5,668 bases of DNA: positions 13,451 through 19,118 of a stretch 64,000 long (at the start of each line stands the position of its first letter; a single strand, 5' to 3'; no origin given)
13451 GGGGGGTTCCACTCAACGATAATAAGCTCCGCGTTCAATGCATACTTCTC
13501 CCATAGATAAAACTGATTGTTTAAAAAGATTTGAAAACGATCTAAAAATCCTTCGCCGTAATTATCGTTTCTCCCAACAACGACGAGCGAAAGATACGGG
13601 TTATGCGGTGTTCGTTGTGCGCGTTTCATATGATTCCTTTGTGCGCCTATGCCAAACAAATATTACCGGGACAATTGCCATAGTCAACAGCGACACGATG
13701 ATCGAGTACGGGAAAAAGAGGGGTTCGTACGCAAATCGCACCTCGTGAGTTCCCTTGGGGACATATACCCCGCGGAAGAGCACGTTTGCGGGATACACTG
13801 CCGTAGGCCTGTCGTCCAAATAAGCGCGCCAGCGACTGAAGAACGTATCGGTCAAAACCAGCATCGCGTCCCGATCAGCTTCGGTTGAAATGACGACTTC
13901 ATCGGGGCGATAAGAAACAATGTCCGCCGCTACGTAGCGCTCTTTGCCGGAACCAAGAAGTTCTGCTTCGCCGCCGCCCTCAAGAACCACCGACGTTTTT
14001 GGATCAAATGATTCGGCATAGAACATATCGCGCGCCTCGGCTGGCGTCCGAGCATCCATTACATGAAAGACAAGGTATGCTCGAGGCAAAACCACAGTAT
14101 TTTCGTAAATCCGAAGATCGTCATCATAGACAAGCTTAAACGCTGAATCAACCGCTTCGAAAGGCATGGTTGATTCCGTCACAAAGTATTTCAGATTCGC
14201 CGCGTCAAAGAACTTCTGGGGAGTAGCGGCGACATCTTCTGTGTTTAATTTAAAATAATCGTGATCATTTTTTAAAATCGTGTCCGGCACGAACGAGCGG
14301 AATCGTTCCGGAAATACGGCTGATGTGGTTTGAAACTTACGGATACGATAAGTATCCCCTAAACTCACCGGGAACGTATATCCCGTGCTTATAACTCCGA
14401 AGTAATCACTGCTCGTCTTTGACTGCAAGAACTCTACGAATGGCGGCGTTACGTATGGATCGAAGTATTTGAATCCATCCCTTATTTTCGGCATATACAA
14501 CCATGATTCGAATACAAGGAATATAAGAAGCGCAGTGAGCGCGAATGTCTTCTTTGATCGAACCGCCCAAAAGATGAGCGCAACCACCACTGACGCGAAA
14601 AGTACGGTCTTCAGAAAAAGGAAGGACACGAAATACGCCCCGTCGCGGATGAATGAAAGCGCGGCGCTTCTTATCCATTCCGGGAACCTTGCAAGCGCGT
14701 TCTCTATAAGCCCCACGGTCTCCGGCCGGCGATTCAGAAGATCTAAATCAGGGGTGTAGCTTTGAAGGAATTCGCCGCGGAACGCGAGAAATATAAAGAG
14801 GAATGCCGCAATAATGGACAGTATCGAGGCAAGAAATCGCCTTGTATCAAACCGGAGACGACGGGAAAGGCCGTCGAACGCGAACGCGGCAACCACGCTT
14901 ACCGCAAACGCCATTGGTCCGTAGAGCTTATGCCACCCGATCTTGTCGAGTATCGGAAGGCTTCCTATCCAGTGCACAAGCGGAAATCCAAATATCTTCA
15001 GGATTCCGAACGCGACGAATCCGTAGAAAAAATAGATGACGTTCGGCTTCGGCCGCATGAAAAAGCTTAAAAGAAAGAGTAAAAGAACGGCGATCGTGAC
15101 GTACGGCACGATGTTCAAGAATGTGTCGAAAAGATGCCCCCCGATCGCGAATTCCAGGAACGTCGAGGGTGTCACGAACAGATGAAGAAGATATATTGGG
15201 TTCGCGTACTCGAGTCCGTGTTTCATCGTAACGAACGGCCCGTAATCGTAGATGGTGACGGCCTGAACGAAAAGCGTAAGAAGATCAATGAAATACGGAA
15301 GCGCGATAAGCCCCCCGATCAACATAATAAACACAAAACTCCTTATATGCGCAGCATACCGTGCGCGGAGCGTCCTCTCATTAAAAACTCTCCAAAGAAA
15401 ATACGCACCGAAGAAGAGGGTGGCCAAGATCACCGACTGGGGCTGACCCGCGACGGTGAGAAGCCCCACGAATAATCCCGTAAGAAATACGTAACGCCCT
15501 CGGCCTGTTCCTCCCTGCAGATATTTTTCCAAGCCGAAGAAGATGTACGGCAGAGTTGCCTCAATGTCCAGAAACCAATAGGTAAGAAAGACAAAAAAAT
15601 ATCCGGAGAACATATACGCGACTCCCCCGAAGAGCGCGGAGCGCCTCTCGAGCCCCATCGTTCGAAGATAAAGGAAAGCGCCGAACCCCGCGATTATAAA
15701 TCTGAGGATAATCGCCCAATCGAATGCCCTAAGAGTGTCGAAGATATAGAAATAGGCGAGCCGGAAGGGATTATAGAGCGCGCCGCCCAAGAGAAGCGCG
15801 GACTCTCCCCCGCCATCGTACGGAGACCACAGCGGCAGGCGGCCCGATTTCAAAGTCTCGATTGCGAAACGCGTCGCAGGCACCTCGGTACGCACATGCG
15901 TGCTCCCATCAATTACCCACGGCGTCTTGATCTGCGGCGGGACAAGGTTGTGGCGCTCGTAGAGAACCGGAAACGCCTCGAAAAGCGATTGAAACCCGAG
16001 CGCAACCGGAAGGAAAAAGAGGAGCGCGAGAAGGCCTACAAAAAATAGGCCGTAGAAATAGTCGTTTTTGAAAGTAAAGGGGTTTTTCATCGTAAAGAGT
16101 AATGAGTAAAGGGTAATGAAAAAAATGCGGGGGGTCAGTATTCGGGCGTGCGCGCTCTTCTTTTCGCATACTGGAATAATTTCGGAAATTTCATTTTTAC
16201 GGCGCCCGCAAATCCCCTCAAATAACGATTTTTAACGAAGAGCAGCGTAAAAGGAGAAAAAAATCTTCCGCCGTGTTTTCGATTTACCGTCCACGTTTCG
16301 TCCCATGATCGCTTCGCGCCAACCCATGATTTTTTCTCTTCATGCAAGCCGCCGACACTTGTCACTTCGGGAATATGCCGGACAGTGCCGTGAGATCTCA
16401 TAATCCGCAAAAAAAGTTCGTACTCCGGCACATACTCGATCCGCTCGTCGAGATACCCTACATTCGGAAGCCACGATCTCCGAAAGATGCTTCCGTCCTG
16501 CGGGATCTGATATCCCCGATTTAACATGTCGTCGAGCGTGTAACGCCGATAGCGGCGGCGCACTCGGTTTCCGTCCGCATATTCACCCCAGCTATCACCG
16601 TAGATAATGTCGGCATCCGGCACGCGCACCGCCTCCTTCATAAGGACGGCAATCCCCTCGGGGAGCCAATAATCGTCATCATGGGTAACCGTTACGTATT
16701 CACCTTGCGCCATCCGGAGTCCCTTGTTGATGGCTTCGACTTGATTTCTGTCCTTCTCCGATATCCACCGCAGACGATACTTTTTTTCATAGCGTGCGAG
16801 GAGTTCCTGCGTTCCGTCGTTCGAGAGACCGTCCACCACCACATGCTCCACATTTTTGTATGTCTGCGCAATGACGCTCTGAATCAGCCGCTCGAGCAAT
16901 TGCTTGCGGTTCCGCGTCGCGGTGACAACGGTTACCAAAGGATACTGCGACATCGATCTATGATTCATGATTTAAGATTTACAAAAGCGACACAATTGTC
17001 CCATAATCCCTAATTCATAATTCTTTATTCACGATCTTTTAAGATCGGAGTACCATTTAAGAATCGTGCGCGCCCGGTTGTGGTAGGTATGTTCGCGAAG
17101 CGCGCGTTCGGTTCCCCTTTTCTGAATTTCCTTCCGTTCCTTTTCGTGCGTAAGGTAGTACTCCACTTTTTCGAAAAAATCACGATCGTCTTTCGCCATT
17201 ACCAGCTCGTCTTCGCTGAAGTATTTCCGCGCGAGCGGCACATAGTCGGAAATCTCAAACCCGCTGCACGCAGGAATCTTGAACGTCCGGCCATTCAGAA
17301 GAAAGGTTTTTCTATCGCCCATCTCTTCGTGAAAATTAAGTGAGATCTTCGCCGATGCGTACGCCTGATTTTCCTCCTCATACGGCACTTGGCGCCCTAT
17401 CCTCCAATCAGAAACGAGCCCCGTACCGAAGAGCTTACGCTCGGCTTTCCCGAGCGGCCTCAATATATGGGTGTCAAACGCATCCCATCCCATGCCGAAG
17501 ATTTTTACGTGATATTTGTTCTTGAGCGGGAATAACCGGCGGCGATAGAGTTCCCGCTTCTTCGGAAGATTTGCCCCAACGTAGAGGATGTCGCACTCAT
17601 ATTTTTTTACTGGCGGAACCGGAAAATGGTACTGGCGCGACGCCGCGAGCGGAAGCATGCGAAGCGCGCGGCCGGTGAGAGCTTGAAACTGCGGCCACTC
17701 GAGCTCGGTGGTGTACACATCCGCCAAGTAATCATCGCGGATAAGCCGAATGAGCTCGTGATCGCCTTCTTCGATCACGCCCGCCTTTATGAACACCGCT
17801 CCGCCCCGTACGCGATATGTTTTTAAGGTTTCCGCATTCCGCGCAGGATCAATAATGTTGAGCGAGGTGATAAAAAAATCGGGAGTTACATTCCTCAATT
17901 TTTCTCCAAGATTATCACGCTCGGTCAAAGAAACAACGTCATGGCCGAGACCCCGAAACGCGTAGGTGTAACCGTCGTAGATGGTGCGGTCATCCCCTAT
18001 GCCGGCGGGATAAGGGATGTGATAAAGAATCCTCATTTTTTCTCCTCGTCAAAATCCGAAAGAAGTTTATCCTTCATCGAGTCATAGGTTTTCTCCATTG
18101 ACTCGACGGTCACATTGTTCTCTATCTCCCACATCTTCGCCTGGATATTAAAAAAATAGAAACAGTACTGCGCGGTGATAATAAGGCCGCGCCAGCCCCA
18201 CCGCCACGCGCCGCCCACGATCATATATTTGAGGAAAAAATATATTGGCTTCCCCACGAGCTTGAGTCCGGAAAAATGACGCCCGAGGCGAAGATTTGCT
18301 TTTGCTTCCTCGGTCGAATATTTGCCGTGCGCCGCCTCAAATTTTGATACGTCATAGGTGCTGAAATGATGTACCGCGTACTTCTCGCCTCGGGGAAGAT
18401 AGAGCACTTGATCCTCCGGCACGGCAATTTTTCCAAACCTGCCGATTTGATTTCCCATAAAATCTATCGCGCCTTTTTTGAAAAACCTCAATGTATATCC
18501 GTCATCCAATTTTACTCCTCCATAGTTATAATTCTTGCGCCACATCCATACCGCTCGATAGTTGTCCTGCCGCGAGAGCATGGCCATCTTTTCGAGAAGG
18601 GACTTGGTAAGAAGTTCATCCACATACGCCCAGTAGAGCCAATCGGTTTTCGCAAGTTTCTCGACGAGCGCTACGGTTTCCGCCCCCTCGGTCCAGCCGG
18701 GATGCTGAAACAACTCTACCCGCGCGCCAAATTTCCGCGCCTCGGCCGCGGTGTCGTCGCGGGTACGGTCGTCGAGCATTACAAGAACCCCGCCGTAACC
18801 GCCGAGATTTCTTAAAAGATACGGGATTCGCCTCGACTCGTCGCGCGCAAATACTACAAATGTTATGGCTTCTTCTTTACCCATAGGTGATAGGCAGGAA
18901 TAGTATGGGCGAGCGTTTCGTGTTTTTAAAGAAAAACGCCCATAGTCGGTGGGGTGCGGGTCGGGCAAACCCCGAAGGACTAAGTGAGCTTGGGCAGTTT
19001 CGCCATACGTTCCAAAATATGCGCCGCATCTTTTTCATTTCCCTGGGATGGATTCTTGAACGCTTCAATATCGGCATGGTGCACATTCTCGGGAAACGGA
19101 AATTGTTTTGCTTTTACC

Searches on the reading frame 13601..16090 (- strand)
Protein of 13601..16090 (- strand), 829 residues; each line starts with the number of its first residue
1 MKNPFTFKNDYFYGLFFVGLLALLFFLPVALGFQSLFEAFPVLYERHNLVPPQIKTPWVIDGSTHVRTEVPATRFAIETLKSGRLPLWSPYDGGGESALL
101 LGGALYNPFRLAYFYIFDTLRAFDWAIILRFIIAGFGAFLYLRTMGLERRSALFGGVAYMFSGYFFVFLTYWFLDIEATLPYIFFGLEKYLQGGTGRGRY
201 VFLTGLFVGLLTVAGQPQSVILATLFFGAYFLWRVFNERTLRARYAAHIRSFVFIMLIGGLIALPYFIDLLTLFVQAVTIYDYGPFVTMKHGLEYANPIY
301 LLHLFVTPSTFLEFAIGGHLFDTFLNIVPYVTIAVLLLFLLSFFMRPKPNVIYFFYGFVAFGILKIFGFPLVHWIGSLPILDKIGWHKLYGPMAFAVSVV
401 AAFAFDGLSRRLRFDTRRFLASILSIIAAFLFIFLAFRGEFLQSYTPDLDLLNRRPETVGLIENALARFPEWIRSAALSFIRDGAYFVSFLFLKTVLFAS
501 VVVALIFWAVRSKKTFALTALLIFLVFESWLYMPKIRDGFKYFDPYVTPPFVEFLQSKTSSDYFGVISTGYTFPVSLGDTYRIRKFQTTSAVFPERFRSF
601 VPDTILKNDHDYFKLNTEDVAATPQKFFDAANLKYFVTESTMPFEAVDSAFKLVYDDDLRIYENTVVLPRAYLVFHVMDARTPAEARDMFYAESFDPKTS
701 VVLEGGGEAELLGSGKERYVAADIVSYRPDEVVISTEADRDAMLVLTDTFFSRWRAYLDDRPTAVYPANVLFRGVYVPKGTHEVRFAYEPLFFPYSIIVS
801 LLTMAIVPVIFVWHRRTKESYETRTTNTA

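Call 9: search_protein_families(library=pfam, proteins=[window:13601-16090:-], max_evalue=0.0001)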
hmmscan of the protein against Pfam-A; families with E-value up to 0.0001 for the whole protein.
window:13601-16090:- (829 aa): 1 family
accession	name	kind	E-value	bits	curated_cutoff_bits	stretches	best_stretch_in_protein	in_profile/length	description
PF09586.16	YfhO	-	4.7e-11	42.2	28.5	1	727-800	761-835/835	Bacterial membrane protein YfhO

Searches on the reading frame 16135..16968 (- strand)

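Call 9: search_protein_families(library=pfam, proteins=[window:16135-16968:-], max_evalue=0.0001)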
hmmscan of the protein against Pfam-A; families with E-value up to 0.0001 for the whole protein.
window:16135-16968:- (277 aa): 3 families
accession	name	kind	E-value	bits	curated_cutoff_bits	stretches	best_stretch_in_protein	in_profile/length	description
PF00535.33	Glycos_transf_2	-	1.6e-24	87.2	23.3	1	13-153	1-147/168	Glycosyl transferase family 2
PF13641.12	Glyco_tranf_2_3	-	3.2e-06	27.8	27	1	12-127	3-124/230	Glycosyltransferase like family 2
PF10111.15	Glyco_tranf_2_2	-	1.8e-05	24.8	27.3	1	14-197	5-207/276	Glycosyltransferase like family 2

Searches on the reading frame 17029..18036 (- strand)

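Call 9: search_protein_families(library=pfam, proteins=[window:17029-18036:-], max_evalue=0.0001)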
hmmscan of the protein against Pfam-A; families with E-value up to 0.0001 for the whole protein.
window:17029-18036:- (335 aa): 1 family
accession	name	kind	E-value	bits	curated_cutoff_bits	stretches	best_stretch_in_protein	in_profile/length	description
PF13524.12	Glyco_trans_1_2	-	1.2e-27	97.1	25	1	170-326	8-143/144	Glycosyl transferase-like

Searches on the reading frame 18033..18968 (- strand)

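Call 9: search_protein_families(library=pfam, proteins=[window:18033-18968:-], max_evalue=0.0001)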
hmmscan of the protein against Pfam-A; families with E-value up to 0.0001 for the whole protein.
window:18033-18968:- (311 aa): 1 family
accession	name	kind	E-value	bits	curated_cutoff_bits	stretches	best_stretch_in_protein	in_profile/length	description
PF00535.33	Glycos_transf_2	-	5.7e-05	23.5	23.3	1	63-158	31-129/168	Glycosyl transferase family 2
